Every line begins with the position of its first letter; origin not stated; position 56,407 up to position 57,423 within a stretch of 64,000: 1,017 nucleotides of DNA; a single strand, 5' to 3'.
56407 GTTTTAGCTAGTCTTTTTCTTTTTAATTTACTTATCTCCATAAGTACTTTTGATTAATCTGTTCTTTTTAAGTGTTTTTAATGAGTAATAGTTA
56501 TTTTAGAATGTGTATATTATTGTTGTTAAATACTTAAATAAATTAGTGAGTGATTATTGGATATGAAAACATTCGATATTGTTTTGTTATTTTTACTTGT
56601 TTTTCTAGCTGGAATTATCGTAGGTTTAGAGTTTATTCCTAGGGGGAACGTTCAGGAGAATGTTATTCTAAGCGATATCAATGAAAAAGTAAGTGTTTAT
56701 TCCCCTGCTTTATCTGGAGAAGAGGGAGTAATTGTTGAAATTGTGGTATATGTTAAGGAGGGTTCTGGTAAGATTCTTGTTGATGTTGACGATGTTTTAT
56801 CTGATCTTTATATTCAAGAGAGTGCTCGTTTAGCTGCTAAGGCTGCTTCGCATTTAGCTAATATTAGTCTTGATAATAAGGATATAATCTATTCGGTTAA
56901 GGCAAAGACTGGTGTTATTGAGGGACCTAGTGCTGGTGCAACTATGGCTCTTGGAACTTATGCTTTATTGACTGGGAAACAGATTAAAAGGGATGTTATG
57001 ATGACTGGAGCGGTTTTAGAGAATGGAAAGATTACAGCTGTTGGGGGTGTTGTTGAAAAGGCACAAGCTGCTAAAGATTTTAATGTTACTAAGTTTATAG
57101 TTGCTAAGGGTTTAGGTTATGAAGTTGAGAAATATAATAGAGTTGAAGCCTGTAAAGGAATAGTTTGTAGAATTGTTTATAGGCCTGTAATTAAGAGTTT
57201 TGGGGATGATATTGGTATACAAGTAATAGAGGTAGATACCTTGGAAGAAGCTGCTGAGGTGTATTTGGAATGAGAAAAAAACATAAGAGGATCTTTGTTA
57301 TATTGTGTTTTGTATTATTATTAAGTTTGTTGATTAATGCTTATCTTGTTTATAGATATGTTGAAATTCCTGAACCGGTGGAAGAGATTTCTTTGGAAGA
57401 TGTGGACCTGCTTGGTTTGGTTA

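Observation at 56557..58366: Membrane-anchored Lon-like protease coupled to a membrane-anchored DUF151 nuclease-domain protein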

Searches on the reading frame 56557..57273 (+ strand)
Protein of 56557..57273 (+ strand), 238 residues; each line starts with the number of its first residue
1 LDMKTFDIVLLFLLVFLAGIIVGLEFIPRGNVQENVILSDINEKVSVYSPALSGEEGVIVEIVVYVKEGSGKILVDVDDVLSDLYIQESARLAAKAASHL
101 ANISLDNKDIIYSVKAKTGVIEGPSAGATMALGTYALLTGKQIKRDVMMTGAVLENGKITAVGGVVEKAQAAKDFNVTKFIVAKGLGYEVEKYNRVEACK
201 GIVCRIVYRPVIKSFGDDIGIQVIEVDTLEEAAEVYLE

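Call 3: search_protein_families(library=pfam, proteins=[window:56557-57273:+], max_evalue=0.1)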
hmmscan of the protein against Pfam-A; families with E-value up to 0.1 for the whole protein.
window:56557-57273:+ (238 aa): 2 families
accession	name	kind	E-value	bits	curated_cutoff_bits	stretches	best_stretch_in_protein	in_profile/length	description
PF05362.19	Lon_C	-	1.3e-14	54.7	21.1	1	58-184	41-170/205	Lon protease (S16) C-terminal proteolytic domain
PF13541.12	ChlI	-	0.00027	21.3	27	1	82-184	18-119/121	Subunit ChlI of Mg-chelatase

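Call 4: search_protein_families(library=ncbifam, proteins=[window:56557-57273:+], max_evalue=0.1)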
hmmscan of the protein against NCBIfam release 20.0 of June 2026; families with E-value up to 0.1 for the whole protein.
window:56557-57273:+ (238 aa): 7 families
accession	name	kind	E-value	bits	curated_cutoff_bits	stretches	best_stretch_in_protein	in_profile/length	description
TIGR02903.1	spore_lon_C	equivalog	1.3e-13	50.3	678.8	1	39-185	441-587/615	Lon family ATP-dependent protease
TIGR02902.1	spore_lonB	equivalog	2.3e-12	46.3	723.3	1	99-188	418-506/531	ATP-dependent protease LonB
TIGR00763.1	lon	equivalog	4.9e-11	41.8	608.05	1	81-183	654-761/795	endopeptidase La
TIGR00764.1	lon_rel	equivalog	9.9e-08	31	516.6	1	36-184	411-561/608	ATP-dependent protease LonB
NF008053.0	PRK10787.1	equivalog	2.2e-07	29.4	891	1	106-179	660-733/784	endopeptidase La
NF041438.1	SepM_fam_S16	equivalog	1.4e-06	27.6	200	1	113-184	218-291/340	SepM family pheromone-processing serine protease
TIGR00368.1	TIGR00368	hypoth_equivalog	0.0098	14.5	362.4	1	47-188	1-140/499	YifB family Mg chelatase-like AAA ATPase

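Call 5: find_homologous_proteins(query=window:56557-57273:+)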
Query window:56557-57273:+ (238 aa): 4 proteins with E <= 0.001 among 1029 candidates.
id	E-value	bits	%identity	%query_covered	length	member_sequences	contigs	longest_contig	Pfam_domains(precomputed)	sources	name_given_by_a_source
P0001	2.9e-141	486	100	99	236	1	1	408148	PF05362.20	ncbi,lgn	-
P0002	4.4e-29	120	36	100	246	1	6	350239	PF05362.20,PF13541.13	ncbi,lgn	ncbi:MAG: S16 family serine protease [archaeon]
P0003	5.8e-26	110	35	96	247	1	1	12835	PF05362.20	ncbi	-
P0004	7.2e-22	96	36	81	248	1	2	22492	PF05362.20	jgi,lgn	jgi:uncharacterized protein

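Call 7: search_solved_structures(query=window:56557-57273:+, max_evalue=0.01, show_alignments=2)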
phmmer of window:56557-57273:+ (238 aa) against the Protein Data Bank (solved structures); distinct sequences matched with E-value up to 0.01: 41.
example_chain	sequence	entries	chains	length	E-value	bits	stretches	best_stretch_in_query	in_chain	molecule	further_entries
5e7s_A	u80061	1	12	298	1.5e-08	37.8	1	57-206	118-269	Lon protease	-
4ypm_A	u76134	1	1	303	1.6e-08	37.8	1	57-206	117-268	Lon protease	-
3m6a_A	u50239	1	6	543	1.9e-08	37.6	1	59-191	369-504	ATP-dependent protease La 1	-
1xhk_A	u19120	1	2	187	2.2e-08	37.4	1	57-185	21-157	Putative protease La homolog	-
4ypl_A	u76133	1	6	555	5.4e-08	36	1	57-205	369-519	Lon protease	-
8k3y_F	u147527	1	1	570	5.9e-08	35.9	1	57-205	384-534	Lon protease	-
8dvh_A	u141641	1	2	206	6.2e-08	35.9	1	120-183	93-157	Lon protease 2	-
2x36_A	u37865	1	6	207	7.1e-08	35.7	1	105-182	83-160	LON PROTEASE HOMOLOG, MITOCHONDRIAL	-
6wqh_A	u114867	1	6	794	8e-08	35.5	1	58-205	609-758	Lon protease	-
6wys_A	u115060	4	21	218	8.1e-08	35.5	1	105-182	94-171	Lon protease homolog, mitochondrial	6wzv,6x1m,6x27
7yph_A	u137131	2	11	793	8.3e-08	35.4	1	58-205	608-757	Lon protease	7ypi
7fd4_B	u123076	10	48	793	8.4e-08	35.4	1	58-205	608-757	Lon protease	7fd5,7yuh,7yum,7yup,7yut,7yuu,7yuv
7p6u_A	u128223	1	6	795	8.4e-08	35.4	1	121-190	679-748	Lon protease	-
8k3y_A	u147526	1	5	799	8.5e-08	35.4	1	58-205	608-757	Lon protease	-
7fid_B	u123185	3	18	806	8.6e-08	35.4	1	58-205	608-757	Lon protease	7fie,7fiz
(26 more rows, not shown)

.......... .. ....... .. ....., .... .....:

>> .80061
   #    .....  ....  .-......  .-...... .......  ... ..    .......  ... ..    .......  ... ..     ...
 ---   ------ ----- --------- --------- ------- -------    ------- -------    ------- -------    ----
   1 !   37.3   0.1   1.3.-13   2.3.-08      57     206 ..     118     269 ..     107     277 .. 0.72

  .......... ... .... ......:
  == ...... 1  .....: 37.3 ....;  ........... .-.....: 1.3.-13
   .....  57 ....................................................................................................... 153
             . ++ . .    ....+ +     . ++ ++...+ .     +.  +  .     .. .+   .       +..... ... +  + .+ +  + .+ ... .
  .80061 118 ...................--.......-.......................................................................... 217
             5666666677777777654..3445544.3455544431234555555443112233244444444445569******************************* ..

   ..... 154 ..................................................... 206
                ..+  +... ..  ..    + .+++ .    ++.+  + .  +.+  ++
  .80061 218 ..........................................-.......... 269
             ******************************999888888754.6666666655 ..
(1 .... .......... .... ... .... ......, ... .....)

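Call 9: find_encoding_contigs(protein=P0002, flank=5000, max_places=3)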
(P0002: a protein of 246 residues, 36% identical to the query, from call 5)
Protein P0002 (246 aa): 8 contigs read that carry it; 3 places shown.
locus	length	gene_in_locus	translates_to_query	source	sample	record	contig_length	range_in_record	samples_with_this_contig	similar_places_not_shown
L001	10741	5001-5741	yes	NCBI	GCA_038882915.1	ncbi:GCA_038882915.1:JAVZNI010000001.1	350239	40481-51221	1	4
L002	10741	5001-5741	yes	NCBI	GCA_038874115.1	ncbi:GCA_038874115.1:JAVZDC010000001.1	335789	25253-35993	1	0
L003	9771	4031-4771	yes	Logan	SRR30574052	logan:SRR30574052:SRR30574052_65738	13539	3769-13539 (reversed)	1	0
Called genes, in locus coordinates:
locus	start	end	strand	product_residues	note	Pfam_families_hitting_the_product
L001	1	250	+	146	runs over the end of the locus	PF00293:NUDIX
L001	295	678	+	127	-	PF06397:Desulfoferrod_N, PF01880:Desulfoferrodox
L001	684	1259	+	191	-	PF00210:Ferritin, PF02915:Rubrerythrin, PF21349:RUBY_RBDX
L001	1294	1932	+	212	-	PF22175:Ogg-HhH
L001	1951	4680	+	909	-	PF00690:Cation_ATPase_N, PF00122:E1-E2_ATPase, PF00702:Hydrolase, PF13246:Cation_ATPase, PF08282:Hydrolase_3 (weak), PF00689:Cation_ATPase_C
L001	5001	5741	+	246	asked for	PF05362:Lon_C, PF13541:ChlI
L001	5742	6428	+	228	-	PF05362:Lon_C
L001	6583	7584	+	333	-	PF00752:XPG_N, PF00867:XPG_I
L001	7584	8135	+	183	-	-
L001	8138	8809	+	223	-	PF11848:DUF3368 (weak)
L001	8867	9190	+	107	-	-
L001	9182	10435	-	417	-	PF00324:AA_permease, PF03845:Spore_permease, PF13520:AA_permease_2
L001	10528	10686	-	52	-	-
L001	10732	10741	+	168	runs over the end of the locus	PF01965:DJ-1_PfpI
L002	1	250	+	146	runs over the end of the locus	PF00293:NUDIX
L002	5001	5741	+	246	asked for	PF05362:Lon_C, PF13541:ChlI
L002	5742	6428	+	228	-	PF05362:Lon_C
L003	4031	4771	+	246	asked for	PF05362:Lon_C, PF13541:ChlI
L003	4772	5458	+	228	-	PF05362:Lon_C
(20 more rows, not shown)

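Call 10: find_encoding_contigs(protein=P0003, flank=5000, max_places=2)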
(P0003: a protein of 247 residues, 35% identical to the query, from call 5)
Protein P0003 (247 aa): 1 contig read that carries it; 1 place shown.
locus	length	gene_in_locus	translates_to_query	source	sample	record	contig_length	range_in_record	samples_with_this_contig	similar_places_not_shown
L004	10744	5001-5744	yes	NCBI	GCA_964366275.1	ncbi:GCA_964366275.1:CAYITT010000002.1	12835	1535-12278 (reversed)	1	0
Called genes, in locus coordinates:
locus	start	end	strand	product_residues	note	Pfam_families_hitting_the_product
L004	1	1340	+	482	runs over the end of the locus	PF00364:Biotin_lipoyl, PF25917:BSH_RND (weak), PF25984:BSH_YknX (faint), PF25997:BSH_YhbJ, PF26018:BSH_RND_rel (faint), PF02817:E3_binding, PF00198:2-oxoacid_dh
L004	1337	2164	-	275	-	PF21948:LplA-B_cat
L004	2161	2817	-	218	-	PF21948:LplA-B_cat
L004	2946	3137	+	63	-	-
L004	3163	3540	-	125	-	-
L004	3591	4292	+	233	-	PF01411:tRNA-synt_2c, PF07973:tRNA_SAD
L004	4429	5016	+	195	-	PF02577:BFN_dom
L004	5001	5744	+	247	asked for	PF05362:Lon_C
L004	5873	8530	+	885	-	PF00690:Cation_ATPase_N, PF00122:E1-E2_ATPase, PF00702:Hydrolase, PF13246:Cation_ATPase, PF00689:Cation_ATPase_C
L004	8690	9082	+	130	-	-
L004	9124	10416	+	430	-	PF00324:AA_permease, PF03845:Spore_permease, PF13520:AA_permease_2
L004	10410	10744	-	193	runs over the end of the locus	-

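Call 11: find_encoding_contigs(protein=P0004, flank=5000, max_places=2)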
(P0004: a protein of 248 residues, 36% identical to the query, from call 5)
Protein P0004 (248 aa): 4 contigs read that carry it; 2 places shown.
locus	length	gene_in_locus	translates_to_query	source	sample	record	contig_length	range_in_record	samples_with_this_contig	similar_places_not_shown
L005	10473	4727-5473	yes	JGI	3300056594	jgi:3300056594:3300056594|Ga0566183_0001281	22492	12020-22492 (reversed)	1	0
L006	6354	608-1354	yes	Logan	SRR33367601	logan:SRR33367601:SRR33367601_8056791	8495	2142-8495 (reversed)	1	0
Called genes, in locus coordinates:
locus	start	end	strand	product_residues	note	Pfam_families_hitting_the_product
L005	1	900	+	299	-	?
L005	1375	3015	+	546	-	PF01979:Amidohydro_1, PF07969:Amidohydro_3 (faint), PF13382:Adenine_deam_C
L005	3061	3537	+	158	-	-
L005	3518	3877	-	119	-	-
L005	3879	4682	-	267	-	PF01048:PNP_UDP_1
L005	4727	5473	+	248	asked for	PF05362:Lon_C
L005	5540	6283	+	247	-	PF01026:TatD_DNase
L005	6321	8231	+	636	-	PF05833:NFACT_N, PF05670:NFACT-R_1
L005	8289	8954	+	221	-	PF05670:NFACT-R_1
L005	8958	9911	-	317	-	PF01368:DHH, PF02272:DHHA1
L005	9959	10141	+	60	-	-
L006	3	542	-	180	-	?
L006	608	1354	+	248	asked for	PF05362:Lon_C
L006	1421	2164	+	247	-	PF01026:TatD_DNase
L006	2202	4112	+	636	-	PF05833:NFACT_N, PF05670:NFACT-R_1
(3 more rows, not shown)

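Call 13: find_encoding_contigs(protein=P0001, flank=10000, max_places=2)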
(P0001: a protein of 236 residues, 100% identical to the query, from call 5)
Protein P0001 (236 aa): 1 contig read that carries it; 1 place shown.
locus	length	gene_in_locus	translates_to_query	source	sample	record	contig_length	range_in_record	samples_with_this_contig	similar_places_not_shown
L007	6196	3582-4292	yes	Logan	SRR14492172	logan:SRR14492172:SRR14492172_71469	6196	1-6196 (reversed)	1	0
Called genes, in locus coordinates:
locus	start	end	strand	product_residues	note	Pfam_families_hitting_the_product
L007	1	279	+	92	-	?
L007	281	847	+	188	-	-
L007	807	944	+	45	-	-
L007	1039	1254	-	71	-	-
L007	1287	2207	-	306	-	PF01171:ATP_bind_3, PF16503:zn-ribbon_14 (weak)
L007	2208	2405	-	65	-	PF02597:ThiS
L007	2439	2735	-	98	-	-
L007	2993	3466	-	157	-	-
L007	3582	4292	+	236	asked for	PF05362:Lon_C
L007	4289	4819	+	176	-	PF02577:BFN_dom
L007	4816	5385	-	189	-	-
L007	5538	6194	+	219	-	?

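Call 20: find_related_loci(query=A1, collection=genome_contigs, flank=4000)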
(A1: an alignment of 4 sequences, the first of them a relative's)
Query A1 (236 aa) in genome_contigs; peptide patterns used: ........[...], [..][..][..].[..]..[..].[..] (x = any residue, [..] = any of these).
319 stretches matched a pattern; 126 encode a relative of the query (tblastn E <= 1e-3); the best 80 are kept; 80 distinct loci.
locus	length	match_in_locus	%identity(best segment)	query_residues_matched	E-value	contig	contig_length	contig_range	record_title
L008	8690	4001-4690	38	8-232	6e-42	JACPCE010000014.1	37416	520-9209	MAG: Candidatus Woesearchaeota archaeon isolate NC_groundwater_275_Ag_S-0.2um_29_9 S5_GD2017_2_S2_scaffold_1308, whole g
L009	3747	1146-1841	37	5-234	2e-41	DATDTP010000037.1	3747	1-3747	MAG TPA_asm: archaeon isolate SMAG_U8034 k141_2398985, whole genome shotgun sequence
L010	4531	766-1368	40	34-230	1e-36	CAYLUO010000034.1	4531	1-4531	MAG TPA_asm: uncultured archaeon isolate binchicken_co34_224 genome assembly, contig: NODE_35137_length_4531_cov_4.19682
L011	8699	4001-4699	38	2-230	2e-36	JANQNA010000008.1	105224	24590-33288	MAG: archaeon isolate PL23a_bin.127 k99_3625169, whole genome shotgun sequence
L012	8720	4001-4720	34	1-236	1e-35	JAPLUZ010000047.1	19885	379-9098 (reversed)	MAG: Candidatus Aenigmatarchaeota archaeon isolate LacPavin_0920_SED5_MAG_42_9 LacPavin_0920_SED5_scaffold_1854593, whol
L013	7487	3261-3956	40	1-230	7e-36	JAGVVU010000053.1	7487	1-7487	MAG: Candidatus Aenigmatarchaeota archaeon isolate RIFCSPLOWO2_01_FULL_48_10 rifcsplowo2_01_scaffold_86840, whole genome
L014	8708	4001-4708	35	3-234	7e-36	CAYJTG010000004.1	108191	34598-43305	MAG TPA_asm: uncultured archaeon isolate ERP125453_co1_24 genome assembly, contig: NODE_82_length_108191_cov_19.591598,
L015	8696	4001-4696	40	1-230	7e-36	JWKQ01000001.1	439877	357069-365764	MAG: archaeon GW2011_AR5 QT00_C0001, whole genome shotgun sequence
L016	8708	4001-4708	37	1-232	8e-35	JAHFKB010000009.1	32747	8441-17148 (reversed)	MAG: archaeon isolate nzgw40 NODE_1560_length_32748_cov_5.174457, whole genome shotgun sequence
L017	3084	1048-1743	36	4-235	3e-34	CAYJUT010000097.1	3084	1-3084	MAG TPA_asm: uncultured archaeon isolate ERP125453_co1_151 genome assembly, contig: NODE_46514_length_3084_cov_33.456586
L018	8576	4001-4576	39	48-235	1e-33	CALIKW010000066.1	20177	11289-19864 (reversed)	MAG: uncultured archaeon isolate S1_Bin_METABAT__101 genome assembly, contig: c_000001889476, whole genome shotgun seque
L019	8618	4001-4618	38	36-236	2e-33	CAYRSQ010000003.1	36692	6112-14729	MAG TPA_asm: uncultured archaeon isolate SRP178699_co1_573 genome assembly, contig: NODE_1101_length_36692_cov_6.097006,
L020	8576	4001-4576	37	43-230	4e-33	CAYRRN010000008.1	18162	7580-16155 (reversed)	MAG TPA_asm: uncultured archaeon isolate binchicken_co71_176 genome assembly, contig: NODE_1320_length_18162_cov_5.45761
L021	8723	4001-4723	32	5-235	4e-33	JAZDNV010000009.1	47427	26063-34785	MAG: Candidatus Aenigmatarchaeota archaeon isolate MEGAHIT-group-0.728 k141_18346108, whole genome shotgun sequence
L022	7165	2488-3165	35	5-230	6e-33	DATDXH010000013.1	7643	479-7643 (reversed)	MAG TPA_asm: archaeon isolate SMAG_U8133 k141_1333156, whole genome shotgun sequence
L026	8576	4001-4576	36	48-235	4e-32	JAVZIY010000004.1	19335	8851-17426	MAG: Candidatus Aenigmatarchaeota archaeon isolate DRTY-6_201901_bins_64 DRTY-6_201901_bins_64_scaffold_4, whole genome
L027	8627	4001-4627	36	32-235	1e-31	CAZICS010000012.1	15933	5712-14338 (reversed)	MAG TPA_asm: uncultured archaeon isolate binchicken_co6_512 genome assembly, contig: NODE_3905_length_15933_cov_20.71476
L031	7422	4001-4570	39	52-236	4e-31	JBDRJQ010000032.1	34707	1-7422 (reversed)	MAG: Nanoarchaeota archaeon isolate MEGAHIT-group-1.660 k141_13929381, whole genome shotgun sequence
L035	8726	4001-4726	30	9-236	3e-30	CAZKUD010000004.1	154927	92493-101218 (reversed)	MAG TPA_asm: uncultured archaeon isolate binchicken_co334_109 genome assembly, contig: NODE_88_length_154927_cov_15.1626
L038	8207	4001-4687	31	9-235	7e-30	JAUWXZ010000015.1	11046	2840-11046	MAG: Candidatus Aenigmatarchaeota archaeon isolate CSMAG_2697 CSMAG_2697_k141_1917859_length_11046_cov_7.0000, whole gen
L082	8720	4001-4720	30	7-234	8e-25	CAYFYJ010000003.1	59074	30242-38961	MAG TPA_asm: uncultured archaeon isolate ERP108616_co1_428 genome assembly, contig: k119_42758, whole genome shotgun seq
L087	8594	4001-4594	33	42-236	3e-24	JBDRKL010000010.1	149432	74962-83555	MAG: archaeon isolate MEGAHIT-group-1.702 k141_8416097, whole genome shotgun sequence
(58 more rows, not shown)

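Call 50: search_protein_families(library=pfam, proteins=[L026:4631-5197:+, L082:4739-5314:+, L038:5278-5694:+, L027:5634-6899:+, L031:4610-5374:+, L035:3164-3943:-, L015:2389-3102:+, L087:3926-5767:+, L013:4399-7487:+, L012:4724-5938:-], max_evalue=0.01)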
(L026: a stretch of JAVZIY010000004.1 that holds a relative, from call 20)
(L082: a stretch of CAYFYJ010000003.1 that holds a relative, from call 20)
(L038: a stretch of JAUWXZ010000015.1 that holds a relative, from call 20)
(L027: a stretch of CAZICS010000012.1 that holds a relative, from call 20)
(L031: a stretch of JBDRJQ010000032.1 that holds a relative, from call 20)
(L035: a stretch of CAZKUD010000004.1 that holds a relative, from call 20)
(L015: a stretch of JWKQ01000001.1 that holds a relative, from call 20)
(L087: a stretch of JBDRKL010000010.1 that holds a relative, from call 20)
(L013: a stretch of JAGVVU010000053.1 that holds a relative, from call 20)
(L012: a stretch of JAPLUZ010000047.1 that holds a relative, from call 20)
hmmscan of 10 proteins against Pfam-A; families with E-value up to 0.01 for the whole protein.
L026:4631-5197:+ (188 aa): 1 family
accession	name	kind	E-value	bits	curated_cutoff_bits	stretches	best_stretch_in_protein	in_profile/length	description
PF02163.28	Peptidase_M50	-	6.4e-10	39.2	27.2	2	140-165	165-190/221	Peptidase family M50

L082:4739-5314:+ (191 aa): 1 family
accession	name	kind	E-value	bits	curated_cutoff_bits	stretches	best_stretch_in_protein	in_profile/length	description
PF02163.28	Peptidase_M50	-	1.5e-06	28.1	27.2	1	142-170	162-190/221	Peptidase family M50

L038:5278-5694:+ (138 aa): 1 family
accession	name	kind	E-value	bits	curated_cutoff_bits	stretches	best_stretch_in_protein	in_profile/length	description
PF04307.19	YdjM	-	3.8e-07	30.2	29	1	13-122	6-110/176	YdjM inner membrane protein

L027:5634-6899:+ (421 aa): 0 families

L031:4610-5374:+ (254 aa): 2 families
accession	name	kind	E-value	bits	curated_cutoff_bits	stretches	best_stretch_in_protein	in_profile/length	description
PF01026.27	TatD_DNase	-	5.3e-69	232.8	27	1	2-250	1-253/253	TatD related DNase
PF04909.20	Amidohydro_2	-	2.5e-05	24.6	26.4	1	94-251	111-289/289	Amidohydrolase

L035:3164-3943:- (259 aa): 1 family
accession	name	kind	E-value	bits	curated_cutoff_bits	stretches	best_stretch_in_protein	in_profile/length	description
PF01048.26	PNP_UDP_1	-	6.1e-49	167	25.1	1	4-240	1-233/233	Phosphorylase superfamily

L015:2389-3102:+ (237 aa): 2 families
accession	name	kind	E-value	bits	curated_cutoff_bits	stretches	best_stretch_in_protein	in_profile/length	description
PF01411.24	tRNA-synt_2c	-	1.5e-15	57.2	30.3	1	15-92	473-552/552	tRNA synthetases class II (A)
PF07973.19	tRNA_SAD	-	9.7e-12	45.1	24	1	189-232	1-44/44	Threonyl and Alanyl tRNA synthetase second additional domain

L087:3926-5767:+ (613 aa): 3 families
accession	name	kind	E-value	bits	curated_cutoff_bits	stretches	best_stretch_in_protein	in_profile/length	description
PF05362.19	Lon_C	-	1.7e-12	47.8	21.1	1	38-165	40-170/205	Lon protease (S16) C-terminal proteolytic domain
PF13541.12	ChlI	-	9.1e-05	22.8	27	1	44-165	2-119/121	Subunit ChlI of Mg-chelatase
PF23299.1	DUF7081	-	0.00091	20.2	27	1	464-527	21-87/96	Domain of unknown function (DUF7081)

L013:4399-7487:+ (1029 aa): 3 families
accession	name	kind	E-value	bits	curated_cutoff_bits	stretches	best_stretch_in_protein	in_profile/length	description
PF00082.27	Peptidase_S8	-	3.5e-45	155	21.8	1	120-386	1-270/288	Subtilase family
PF19077.6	Big_13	-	1.9e-06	28.8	27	0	722-761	51-92/102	Bacterial Ig-like domain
PF17957.7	Big_7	-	0.002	19.2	24.1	1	945-1006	1-69/70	Bacterial Ig domain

L012:4724-5938:- (404 aa): 1 family
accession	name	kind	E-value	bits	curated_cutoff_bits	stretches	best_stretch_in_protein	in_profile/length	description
PF05266.19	DUF724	-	0.0034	17.7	38.4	1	156-222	87-153/188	Protein of unknown function (DUF724)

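Call 51: search_protein_families(library=padloc, proteins=[window:56563-57273:+], max_evalue=0.01)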
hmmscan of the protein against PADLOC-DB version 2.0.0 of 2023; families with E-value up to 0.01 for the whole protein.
window:56563-57273:+ (236 aa): 5 families
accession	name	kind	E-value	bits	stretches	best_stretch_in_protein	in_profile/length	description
PDLC01981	CARF_m2--CARF_LON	-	2.1e-05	22.2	1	123-202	128-207/408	-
PDLC01050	CRISPR-Lon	-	0.00021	18.2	1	129-174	143-184/458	Lon protease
PDLC02009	SAVED4--SAVED_LON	-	0.00032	17.8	1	134-175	150-190/470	-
PDLC01159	CARF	-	0.002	15.2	1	125-174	133-182/456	"CARF, 2 TMs, fused to lon-like S16 protease"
PDLC02506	BrxL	-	0.005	13.1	1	32-179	490-641/680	BrxL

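Call 63: list_cluster_members(proteins=[P0001, P0005, P0034])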
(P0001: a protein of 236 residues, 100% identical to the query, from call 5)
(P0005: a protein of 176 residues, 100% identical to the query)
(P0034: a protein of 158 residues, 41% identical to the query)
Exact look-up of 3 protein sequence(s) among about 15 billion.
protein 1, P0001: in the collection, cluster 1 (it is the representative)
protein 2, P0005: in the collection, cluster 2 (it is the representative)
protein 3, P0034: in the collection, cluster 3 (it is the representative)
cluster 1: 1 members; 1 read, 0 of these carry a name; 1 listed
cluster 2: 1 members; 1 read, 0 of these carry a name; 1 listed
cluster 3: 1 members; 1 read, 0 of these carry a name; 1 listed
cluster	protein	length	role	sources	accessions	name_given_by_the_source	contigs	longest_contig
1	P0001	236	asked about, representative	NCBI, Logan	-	-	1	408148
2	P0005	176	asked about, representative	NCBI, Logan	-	-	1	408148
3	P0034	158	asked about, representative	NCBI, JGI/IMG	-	-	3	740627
